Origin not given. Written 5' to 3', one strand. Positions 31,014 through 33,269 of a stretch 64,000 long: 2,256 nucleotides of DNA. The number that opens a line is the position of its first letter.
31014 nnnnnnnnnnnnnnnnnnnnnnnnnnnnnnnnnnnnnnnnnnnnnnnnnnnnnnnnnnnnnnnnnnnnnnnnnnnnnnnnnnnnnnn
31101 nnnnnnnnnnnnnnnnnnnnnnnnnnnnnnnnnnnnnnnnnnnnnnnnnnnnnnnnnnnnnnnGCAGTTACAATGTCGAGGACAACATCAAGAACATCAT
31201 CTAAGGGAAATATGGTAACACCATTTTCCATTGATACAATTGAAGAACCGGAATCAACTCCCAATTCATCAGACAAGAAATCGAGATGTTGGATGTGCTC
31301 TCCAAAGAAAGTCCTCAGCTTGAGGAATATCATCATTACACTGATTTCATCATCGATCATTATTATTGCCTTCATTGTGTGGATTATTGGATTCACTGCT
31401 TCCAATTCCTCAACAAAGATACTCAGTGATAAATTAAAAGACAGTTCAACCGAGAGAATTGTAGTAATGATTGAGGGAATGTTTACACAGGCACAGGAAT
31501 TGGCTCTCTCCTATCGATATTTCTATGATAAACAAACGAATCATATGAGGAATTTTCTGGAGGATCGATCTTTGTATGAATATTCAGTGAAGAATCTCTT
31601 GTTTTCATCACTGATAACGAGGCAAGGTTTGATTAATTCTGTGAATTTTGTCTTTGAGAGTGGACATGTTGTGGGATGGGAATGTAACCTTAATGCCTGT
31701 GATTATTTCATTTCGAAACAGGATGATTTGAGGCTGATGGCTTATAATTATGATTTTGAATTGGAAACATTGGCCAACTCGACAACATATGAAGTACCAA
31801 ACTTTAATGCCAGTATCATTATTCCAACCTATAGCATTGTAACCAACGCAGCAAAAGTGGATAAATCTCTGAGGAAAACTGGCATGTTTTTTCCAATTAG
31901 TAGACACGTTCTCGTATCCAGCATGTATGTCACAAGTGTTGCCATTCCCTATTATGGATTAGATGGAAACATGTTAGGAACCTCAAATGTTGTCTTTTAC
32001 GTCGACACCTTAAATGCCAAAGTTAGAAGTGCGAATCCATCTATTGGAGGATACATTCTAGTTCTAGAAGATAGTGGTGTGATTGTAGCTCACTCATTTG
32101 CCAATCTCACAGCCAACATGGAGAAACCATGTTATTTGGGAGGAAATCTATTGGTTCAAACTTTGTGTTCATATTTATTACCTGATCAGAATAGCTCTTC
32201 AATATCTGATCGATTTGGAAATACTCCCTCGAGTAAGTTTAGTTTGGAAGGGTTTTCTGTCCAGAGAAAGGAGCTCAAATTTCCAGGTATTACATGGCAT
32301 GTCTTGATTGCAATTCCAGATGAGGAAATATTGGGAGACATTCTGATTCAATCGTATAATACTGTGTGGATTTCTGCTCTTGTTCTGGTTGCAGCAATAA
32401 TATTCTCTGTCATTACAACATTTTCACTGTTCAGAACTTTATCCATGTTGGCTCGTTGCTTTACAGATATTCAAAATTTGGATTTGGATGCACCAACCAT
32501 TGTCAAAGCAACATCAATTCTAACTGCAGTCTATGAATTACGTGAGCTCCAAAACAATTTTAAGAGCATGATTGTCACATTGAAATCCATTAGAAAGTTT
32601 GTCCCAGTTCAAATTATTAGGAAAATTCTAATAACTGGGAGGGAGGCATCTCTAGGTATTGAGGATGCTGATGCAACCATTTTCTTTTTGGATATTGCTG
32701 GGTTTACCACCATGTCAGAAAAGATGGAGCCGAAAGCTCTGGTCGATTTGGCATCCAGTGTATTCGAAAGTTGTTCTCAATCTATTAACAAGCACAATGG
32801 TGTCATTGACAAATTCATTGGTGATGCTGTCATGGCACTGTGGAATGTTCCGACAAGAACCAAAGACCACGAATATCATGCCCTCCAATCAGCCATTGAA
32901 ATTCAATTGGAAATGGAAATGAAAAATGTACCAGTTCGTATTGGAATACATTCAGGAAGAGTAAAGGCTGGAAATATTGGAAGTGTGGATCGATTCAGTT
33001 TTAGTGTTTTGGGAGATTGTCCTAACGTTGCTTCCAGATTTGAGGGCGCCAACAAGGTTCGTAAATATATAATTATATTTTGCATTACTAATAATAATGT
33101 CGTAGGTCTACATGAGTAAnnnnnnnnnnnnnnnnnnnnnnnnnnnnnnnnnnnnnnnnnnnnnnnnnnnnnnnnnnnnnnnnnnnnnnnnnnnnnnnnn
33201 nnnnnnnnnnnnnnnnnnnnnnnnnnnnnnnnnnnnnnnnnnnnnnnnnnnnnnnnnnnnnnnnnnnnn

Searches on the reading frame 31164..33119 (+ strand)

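Call 49: search_protein_families(library=pfam, proteins=[window:31164-33119:+], max_evalue=0.001)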
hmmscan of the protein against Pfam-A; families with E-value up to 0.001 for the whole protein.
window:31164-33119:+ (651 aa): 2 families
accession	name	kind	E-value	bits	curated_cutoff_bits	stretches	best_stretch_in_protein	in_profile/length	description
PF00211.25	Guanylate_cyc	-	1.1e-18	67.9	21.9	1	503-630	8-140/183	Adenylate and Guanylate cyclase catalytic domain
PF02743.24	dCache_1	-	4.9e-05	23.4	45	1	255-315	127-184/240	Cache domain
